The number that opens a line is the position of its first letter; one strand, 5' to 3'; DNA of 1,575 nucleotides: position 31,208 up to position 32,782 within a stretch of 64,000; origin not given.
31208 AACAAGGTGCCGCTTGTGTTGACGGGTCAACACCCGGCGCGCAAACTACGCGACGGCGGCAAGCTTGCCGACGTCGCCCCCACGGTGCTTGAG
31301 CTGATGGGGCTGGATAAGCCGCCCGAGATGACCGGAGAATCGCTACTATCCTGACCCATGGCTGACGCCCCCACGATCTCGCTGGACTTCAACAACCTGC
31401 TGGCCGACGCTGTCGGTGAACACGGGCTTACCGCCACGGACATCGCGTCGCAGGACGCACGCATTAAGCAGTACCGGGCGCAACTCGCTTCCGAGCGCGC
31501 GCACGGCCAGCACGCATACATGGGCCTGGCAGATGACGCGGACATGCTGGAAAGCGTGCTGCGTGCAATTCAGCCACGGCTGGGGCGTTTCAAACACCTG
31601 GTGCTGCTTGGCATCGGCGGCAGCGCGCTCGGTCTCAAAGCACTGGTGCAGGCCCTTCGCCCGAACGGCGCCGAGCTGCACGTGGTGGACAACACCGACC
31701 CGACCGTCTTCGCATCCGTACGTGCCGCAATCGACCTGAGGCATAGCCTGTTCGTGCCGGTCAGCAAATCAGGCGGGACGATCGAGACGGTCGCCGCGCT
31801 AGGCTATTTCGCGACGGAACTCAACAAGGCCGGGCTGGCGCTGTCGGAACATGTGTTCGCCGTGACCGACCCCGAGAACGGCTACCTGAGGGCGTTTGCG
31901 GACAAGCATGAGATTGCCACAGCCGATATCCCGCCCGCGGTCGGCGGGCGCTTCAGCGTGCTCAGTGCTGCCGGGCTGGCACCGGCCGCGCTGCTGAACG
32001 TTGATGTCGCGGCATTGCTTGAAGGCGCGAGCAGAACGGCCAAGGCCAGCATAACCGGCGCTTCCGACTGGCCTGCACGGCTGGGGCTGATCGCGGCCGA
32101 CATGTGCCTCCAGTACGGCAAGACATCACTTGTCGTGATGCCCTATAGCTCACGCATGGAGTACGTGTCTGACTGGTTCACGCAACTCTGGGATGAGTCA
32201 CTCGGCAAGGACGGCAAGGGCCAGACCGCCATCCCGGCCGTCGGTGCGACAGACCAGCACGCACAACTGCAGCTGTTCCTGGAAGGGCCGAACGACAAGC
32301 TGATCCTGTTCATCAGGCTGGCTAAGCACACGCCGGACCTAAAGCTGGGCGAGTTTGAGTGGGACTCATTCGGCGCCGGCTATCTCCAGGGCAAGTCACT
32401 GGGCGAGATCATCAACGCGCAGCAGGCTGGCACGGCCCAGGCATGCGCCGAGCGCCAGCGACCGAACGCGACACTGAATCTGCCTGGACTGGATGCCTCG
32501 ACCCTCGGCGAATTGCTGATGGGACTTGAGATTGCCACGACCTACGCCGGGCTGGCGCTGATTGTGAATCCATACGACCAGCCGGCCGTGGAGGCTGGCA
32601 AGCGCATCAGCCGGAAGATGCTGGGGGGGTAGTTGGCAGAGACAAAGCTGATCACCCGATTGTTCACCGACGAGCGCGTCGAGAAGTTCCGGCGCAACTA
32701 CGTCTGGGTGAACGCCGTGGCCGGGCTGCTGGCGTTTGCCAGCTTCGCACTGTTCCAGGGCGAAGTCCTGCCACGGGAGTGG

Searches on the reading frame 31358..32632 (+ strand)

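Call 51: search_protein_families(library=pfam, proteins=[window:31358-32632:+], max_evalue=0.001)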
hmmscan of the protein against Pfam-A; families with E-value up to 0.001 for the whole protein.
window:31358-32632:+ (424 aa): 1 family
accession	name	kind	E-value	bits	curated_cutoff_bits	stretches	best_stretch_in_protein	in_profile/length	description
PF00342.24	PGI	-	6.7e-24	84.8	22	1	78-421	96-465/486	Phosphoglucose isomerase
